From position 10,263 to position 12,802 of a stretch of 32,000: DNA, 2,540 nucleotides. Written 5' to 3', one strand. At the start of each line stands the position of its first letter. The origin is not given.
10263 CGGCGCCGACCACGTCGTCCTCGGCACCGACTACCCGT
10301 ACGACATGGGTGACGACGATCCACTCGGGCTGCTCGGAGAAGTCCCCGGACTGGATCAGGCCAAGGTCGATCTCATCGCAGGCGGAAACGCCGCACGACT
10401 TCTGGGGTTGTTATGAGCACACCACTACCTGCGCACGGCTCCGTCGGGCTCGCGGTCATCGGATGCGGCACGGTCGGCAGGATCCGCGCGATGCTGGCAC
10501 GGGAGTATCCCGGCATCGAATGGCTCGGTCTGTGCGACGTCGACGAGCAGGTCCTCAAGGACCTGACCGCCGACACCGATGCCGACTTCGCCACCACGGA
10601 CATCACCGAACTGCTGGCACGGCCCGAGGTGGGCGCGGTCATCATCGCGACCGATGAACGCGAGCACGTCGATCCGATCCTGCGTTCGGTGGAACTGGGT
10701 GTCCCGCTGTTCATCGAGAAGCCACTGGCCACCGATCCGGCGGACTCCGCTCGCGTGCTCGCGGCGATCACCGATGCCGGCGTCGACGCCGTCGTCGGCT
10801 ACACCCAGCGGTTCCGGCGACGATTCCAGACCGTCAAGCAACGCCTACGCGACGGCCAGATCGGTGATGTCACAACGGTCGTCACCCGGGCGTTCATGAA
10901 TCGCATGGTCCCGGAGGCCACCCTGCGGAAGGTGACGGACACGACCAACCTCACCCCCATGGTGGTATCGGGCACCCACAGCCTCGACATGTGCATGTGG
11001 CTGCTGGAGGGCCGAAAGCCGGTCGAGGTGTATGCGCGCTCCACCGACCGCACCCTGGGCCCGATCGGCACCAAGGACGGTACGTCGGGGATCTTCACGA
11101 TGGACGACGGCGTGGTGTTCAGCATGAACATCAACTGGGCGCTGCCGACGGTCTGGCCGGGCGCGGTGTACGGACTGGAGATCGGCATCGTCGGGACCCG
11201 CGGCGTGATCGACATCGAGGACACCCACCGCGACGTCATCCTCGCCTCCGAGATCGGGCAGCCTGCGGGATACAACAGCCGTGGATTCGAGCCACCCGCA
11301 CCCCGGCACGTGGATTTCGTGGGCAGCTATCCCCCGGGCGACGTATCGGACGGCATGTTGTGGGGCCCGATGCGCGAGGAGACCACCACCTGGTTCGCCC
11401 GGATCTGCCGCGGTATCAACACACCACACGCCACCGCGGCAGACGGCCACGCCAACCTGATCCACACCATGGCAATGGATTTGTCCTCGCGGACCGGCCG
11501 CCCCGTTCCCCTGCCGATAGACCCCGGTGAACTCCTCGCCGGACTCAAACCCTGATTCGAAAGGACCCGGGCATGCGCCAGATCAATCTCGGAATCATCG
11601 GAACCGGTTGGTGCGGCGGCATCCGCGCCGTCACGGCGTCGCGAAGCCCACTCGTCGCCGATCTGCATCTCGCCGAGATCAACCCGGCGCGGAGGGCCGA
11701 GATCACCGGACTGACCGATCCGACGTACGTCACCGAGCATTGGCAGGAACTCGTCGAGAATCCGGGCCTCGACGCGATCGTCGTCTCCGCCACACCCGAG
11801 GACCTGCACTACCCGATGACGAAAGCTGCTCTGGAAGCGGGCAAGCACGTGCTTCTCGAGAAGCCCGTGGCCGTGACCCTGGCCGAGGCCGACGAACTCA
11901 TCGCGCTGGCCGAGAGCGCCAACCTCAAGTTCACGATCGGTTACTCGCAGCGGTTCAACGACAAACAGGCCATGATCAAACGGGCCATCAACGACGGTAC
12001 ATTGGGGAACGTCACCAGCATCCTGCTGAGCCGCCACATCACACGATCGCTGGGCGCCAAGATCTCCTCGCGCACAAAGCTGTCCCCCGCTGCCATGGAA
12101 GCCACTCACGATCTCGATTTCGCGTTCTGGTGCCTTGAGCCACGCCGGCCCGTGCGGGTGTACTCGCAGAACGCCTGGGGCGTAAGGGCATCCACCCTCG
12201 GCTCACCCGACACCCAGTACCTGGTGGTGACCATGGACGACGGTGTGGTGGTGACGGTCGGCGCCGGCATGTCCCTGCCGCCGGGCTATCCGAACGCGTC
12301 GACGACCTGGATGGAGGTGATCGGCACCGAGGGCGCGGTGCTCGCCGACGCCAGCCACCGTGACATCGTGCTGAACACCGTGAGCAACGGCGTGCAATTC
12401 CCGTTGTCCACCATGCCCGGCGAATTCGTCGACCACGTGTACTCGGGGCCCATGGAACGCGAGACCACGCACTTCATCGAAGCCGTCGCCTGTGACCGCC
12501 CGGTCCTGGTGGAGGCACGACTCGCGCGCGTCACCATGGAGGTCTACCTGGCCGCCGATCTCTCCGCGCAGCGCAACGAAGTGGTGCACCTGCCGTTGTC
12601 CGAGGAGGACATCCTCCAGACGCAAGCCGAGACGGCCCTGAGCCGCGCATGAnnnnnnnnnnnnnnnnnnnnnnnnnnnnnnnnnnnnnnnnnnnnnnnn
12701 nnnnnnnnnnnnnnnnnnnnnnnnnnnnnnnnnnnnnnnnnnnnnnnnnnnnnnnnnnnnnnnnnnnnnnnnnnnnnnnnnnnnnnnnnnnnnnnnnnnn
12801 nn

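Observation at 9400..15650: Six-gene translationally coupled operon with mirrored paralogue pairs (amidohydrolase_2 / GFO / GFO / amidohydrolase_2) plus Ldh_2 and FAH: no known pathway fits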

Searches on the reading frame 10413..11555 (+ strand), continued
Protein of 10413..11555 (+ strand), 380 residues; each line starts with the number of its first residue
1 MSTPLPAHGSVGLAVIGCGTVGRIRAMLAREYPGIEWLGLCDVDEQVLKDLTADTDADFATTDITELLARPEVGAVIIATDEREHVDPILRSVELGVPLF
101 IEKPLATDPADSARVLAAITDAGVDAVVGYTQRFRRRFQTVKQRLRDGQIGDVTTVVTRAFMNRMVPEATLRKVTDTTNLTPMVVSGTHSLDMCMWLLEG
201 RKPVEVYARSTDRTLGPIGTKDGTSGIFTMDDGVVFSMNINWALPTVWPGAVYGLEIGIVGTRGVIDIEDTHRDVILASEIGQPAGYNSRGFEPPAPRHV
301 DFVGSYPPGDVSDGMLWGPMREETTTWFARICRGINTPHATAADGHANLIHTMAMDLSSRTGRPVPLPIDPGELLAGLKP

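Call 66: find_encoding_contigs(protein=P0172, flank=10000, max_places=1)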
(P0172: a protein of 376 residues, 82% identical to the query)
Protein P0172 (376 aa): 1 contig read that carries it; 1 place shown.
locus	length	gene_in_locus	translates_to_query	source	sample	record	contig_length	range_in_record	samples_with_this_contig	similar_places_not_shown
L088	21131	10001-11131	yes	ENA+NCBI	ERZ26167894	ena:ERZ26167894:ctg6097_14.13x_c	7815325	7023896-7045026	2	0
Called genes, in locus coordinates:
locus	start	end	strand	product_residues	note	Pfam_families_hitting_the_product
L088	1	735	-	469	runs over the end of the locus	PF00939:Na_sulph_symp, PF03600:CitMHS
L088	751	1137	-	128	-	PF00581:Rhodanese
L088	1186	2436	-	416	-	PF06609:TRI12, PF07690:MFS_1, PF00083:Sugar_tr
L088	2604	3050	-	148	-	PF25213:HVO_A0261_N (faint), PF13545:HTH_Crp_2 (weak), PF12802:MarR_2, PF01047:MarR, PF09339:HTH_IclR (weak)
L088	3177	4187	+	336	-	PF03480:DctP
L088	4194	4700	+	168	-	PF04290:DctQ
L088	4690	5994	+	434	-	PF06808:DctM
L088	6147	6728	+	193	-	PF02627:CMD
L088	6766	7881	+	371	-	PF03401:TctC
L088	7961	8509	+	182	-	PF07331:TctB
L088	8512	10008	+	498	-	PF01970:TctA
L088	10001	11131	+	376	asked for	PF01408:GFO_IDH_MocA, PF02894:GFO_IDH_MocA_C, PF22725:GFO_IDH_MocA_C3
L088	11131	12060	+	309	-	PF03480:DctP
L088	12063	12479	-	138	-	-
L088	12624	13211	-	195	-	PF13508:Acetyltransf_7, PF00583:Acetyltransf_1, PF13673:Acetyltransf_10 (faint)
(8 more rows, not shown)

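Call 67: find_encoding_contigs(protein=P0255, flank=10000, max_places=1)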
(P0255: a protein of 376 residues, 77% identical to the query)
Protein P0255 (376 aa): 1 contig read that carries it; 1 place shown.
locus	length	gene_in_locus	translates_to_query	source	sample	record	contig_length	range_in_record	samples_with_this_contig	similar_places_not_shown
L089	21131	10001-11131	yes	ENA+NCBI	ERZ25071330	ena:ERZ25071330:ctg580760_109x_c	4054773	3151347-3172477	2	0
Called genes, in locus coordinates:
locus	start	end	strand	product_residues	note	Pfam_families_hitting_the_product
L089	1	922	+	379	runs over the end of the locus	PF03401:TctC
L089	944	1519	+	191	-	PF07331:TctB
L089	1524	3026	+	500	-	PF01970:TctA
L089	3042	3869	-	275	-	PF00561:Abhydrolase_1, PF12697:Abhydrolase_6, PF12146:Hydrolase_4, PF03096:Ndr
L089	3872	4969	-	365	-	PF00296:Bac_luciferase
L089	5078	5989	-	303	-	PF00126:HTH_1, PF03466:LysR_substrate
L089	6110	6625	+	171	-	PF01613:Flavin_Reduct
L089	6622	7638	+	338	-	PF01408:GFO_IDH_MocA, PF02894:GFO_IDH_MocA_C, PF22725:GFO_IDH_MocA_C3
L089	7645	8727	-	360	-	PF01408:GFO_IDH_MocA, PF22725:GFO_IDH_MocA_C3, PF02894:GFO_IDH_MocA_C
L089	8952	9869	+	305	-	PF03547:Mem_trans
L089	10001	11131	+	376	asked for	PF01408:GFO_IDH_MocA, PF02894:GFO_IDH_MocA_C, PF22725:GFO_IDH_MocA_C3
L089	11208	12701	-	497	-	PF01970:TctA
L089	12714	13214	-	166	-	PF07331:TctB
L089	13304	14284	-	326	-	PF03401:TctC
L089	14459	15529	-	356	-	PF02492:cobW, PF07683:CobW_C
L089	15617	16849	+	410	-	PF08309:LVIVD (faint)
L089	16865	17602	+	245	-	-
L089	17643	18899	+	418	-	PF00126:HTH_1, PF03466:LysR_substrate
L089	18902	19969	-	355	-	PF02615:Ldh_2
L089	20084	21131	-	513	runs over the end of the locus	PF01970:TctA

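Call 68: find_encoding_contigs(protein=P0215, flank=10000, max_places=1)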
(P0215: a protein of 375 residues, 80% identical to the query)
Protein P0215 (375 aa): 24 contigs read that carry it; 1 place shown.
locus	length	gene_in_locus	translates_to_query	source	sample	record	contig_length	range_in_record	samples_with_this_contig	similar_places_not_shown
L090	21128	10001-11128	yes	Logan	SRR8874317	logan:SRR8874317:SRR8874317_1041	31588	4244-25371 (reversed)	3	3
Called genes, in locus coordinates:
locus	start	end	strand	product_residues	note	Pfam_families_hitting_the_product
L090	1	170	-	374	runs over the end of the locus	PF02746:MR_MLE_N, PF13378:MR_MLE_C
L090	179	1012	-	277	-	PF00392:GntR, PF07702:UTRA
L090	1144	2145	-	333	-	PF04909:Amidohydro_2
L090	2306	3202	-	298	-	PF02826:2-Hacid_dh_C (weak), PF03446:NAD_binding_2, PF03807:F420_oxidored (weak), PF14833:NAD_binding_11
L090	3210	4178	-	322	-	PF02826:2-Hacid_dh_C (weak), PF03446:NAD_binding_2, PF14833:NAD_binding_11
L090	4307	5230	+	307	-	PF03480:DctP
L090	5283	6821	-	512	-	PF01970:TctA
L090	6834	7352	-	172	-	PF07331:TctB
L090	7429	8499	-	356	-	PF03401:TctC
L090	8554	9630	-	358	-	PF04909:Amidohydro_2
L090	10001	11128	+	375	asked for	PF01408:GFO_IDH_MocA, PF02894:GFO_IDH_MocA_C, PF22725:GFO_IDH_MocA_C3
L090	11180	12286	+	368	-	PF02615:Ldh_2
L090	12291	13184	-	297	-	PF03547:Mem_trans (weak)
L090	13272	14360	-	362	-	PF01408:GFO_IDH_MocA, PF02894:GFO_IDH_MocA_C, PF22725:GFO_IDH_MocA_C3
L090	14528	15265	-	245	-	PF02361:CbiQ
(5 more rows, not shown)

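Call 80: predict_structure(alignment_id=A4)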
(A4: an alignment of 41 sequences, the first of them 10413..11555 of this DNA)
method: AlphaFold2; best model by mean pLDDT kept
length: 380 residues; sequences in the alignment: 41
mean_pLDDT: 77.5   pTM: 0.78
mean pLDDT of the five models: 77.5, 76.2, 73.0, 72.5, 69.8
residues with pLDDT >= 90: 94; 70-90: 169; 50-70: 92; < 50: 25
segments of 3 or more residues with pLDDT < 50: 1-4, 245-250, 305-317
pLDDT, mean of each block of 10 residues (from residue 1): 54 87 88 93 91 93 95 93 80 92 75 91 85 68 83 86 65 57 61 80 91 60 84 87 54 74 81 60 68 70 48 50 84 79 84 87 91 78
secondary structure, 60 per line:
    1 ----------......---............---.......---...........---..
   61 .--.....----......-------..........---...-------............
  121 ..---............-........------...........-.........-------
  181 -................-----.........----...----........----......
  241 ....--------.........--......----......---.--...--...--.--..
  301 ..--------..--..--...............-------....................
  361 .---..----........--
elements in order: E11-16 H20-31 E35-41 H45-55 E59-61 H64-68 E73-78 H86-95 E99-101 H109-122 E126-128 H129-137 H139-146 E153-163 H165-173 H182-197 E203-211 E223-230 E235-244 E253-261 E264-269 E274-279 E286-288 E291-293 E299-302 H319-333 H342-361 H371-378

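Call 82: fold_search(model_id=the predicted structure, library=pdb)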
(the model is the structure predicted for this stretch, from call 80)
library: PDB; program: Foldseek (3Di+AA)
matches with E <= 10: 1943; with E <= 0.001: 501
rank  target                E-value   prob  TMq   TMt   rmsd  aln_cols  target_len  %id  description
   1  3ezy_B                8.9e-26  1.00  0.72  0.81   6.6       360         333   19  Crystal structure of probable dehydrogenase TM_0414 from Thermotoga maritima (released 2009-01-13)
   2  3ezy_A                1.8e-25  1.00  0.72  0.81   6.7       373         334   19  Crystal structure of probable dehydrogenase TM_0414 from Thermotoga maritima (released 2009-01-13)
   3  4h3v_B                5.1e-25  1.00  0.74  0.75   4.8       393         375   20  Crystal structure of oxidoreductase domain protein from Kribbella flavida (released 2012-09-26)
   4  3ezy_D                5.8e-25  1.00  0.70  0.80   6.8       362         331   20  Crystal structure of probable dehydrogenase TM_0414 from Thermotoga maritima (released 2009-01-13)
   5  6ktj_A                5.8e-25  1.00  0.72  0.75   5.5       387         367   19  Crystal structure of scyllo-inositol dehydrogenase R178A mutant, apo-form, from Paracoccus laeviglucosivorans (released 2019-12-25)
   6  5uhw_A                6.5e-25  1.00  0.75  0.83   4.3       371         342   19  Crystal Structure of an Oxidoreductase from Agrobacterium radiobacter in Complex with NAD+ and Magnesium (released 2017-01-25)
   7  3ezy_C                1.3e-24  1.00  0.71  0.81   6.9       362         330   20  Crystal structure of probable dehydrogenase TM_0414 from Thermotoga maritima (released 2009-01-13)
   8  5yap_B                1.3e-24  1.00  0.73  0.75   5.1       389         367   19  Crystal structure of scyllo-inositol dehydrogenase with L-glucose dehydrogenase activity complexed with L-glucono-1,5- (released 2018-05-23)
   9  5ya8_D                1.3e-24  1.00  0.73  0.76   5.1       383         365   19  Crystal structure of scyllo-inositol dehydrogenase with L-glucose dehydrogenase activity complexed with myo-inositol (released 2018-05-23)
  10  5yap_D                1.6e-24  1.00  0.73  0.76   5.1       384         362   20  Crystal structure of scyllo-inositol dehydrogenase with L-glucose dehydrogenase activity complexed with L-glucono-1,5- (released 2018-05-23)
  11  6ktj_B                1.7e-24  1.00  0.73  0.75   5.1       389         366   19  Crystal structure of scyllo-inositol dehydrogenase R178A mutant, apo-form, from Paracoccus laeviglucosivorans (released 2019-12-25)
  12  4h3v_A                1.8e-24  1.00  0.75  0.74   5.2       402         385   19  Crystal structure of oxidoreductase domain protein from Kribbella flavida (released 2012-09-26)
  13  5yab_A                1.9e-24  1.00  0.73  0.75   5.3       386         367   19  Crystal structure of scyllo-inositol dehydrogenase with L-glucose dehydrogenase activity (released 2018-05-23)
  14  6nor_A                2.2e-24  1.00  0.70  0.76   7.7       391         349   19  Crystal structure of GenD2 from gentamicin A biosynthesis in complex with NAD (released 2019-05-15)
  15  4hkt_A                2.6e-24  1.00  0.72  0.82   7.7       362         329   21  Crystal structure of a putative myo-inositol dehydrogenase from Sinorhizobium meliloti 1021 (Target PSI-012312) (released 2012-12-19)
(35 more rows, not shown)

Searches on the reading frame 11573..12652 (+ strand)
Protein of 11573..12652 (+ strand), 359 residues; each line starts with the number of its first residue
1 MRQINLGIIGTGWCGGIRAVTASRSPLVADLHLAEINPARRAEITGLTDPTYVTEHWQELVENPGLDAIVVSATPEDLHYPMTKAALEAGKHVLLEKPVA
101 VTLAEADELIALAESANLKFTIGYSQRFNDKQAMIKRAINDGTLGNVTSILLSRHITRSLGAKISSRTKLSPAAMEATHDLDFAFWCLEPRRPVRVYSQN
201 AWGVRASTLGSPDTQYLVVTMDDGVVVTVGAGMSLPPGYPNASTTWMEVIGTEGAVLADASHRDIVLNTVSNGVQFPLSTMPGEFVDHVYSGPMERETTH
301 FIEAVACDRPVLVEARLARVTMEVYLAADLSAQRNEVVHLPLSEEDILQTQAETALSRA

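Call 3: search_protein_families(library=pfam, proteins=[window:11573-12652:+])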
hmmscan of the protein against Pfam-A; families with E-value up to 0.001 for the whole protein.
window:11573-12652:+ (359 aa): 4 families
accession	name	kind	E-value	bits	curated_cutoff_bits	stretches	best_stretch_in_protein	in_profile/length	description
PF01408.29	GFO_IDH_MocA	-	6.7e-20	72.4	24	1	4-124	1-120/120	Oxidoreductase family, NAD-binding Rossmann fold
PF22725.1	GFO_IDH_MocA_C3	-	1.5e-08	35.1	27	1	135-256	4-123/124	GFO/IDH/MocA C-terminal domain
PF02894.22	GFO_IDH_MocA_C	-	3.5e-07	30.7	22.9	1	136-339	1-217/218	Oxidoreductase family, C-terminal alpha/beta domain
PF03447.22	NAD_binding_3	-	1.8e-05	25.9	24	1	6-120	2-113/116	Homoserine dehydrogenase, NAD binding domain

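Call 4: search_protein_families(library=ncbifam, proteins=[window:11573-12652:+])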
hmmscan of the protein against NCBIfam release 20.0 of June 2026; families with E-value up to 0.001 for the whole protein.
window:11573-12652:+ (359 aa): 9 families
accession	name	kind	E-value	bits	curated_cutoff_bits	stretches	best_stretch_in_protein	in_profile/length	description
TIGR04380.1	myo_inos_iolG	equivalog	1.2e-35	123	355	1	4-338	2-329/330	inositol 2-dehydrogenase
NF008607.0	PRK11579.1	subfamily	2.5e-22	79.3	330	1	3-149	4-147/346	oxidoreductase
NF040723.1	UDP-GlcNAcDh_Arch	equivalog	2.4e-21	76.6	450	1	5-327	2-296/302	UDP-N-acetylglucosamine 3-dehydrogenase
NF052479.1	LevoglcsnDh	equivalog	2e-17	62.9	650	1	1-149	1-156/386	levoglucosan dehydrogenase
NF007574.0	PRK10206.1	equivalog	3.6e-15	55.9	352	1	53-150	53-149/345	oxidoreductase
NF041392.1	XylDh_Gfo6_Halo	equivalog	4e-14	52.2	350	1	50-150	67-166/350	D-xylose 1-dehydrogenase Gfo6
NF058563.1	BT_2159_fam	equivalog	2.3e-12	46.6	650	1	4-259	1-251/350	disaccharide 3-dehydrogenase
NF052679.1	InsChiInosDhIolG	equivalog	1.4e-11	44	540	1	4-257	3-249/343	bifunctional inositol 2-dehydrogenase/D-chiro-inositol 1-dehydrogenase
NF058561.1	BT_2158_fam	equivalog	4.9e-08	32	750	1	59-150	88-180/487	glycoside 3-dehydrogenase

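Call 16: search_solved_structures(query=window:11573-12652:+, max_evalue=1e-8)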
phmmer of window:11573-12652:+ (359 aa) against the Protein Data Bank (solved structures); distinct sequences matched with E-value up to 1e-8: 40.
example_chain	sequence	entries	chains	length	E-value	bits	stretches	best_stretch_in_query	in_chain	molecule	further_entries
4mkx_A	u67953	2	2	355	2.5e-19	72.9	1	2-337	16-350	Inositol dehydrogenase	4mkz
4n54_A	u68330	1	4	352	2.7e-19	72.7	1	3-337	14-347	Inositol dehydrogenase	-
9m3d_B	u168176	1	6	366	5.3e-18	68.5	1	4-209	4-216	DgpA1 from W974-1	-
4fb5_A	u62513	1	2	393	2.4e-17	66.3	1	1-150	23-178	Probable oxidoreductase protein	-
7xr9_A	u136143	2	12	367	6.1e-17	65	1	3-189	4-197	DgpA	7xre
5a02_A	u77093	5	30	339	1.5e-16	63.7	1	51-155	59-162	ALDOSE-ALDOSE OXIDOREDUCTASE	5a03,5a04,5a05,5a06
3kux_A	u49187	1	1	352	1.6e-15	60.3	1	4-148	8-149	Putative oxidoreductase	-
3e82_A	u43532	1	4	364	3e-15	59.4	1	3-148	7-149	Putative oxidoreductase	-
3ezy_A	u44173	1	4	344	3.3e-15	59.3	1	4-322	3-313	Dehydrogenase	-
3gdo_A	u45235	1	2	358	1.5e-14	57.2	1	4-154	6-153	Uncharacterized oxidoreductase yvaA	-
3gfg_A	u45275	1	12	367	1.6e-14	57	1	4-154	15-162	Uncharacterized oxidoreductase yvaA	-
3f4l_A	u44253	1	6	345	4e-14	55.7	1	47-150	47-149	Putative oxidoreductase yhhX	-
6a3f_A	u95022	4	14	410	1.1e-13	54.2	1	1-150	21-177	Putative dehydrogenase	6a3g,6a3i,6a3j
3cea_A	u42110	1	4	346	1.9e-13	53.5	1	51-292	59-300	Myo-inositol 2-dehydrogenase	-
6jw6_A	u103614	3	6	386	2.2e-13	53.3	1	4-115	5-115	Dehydrogenase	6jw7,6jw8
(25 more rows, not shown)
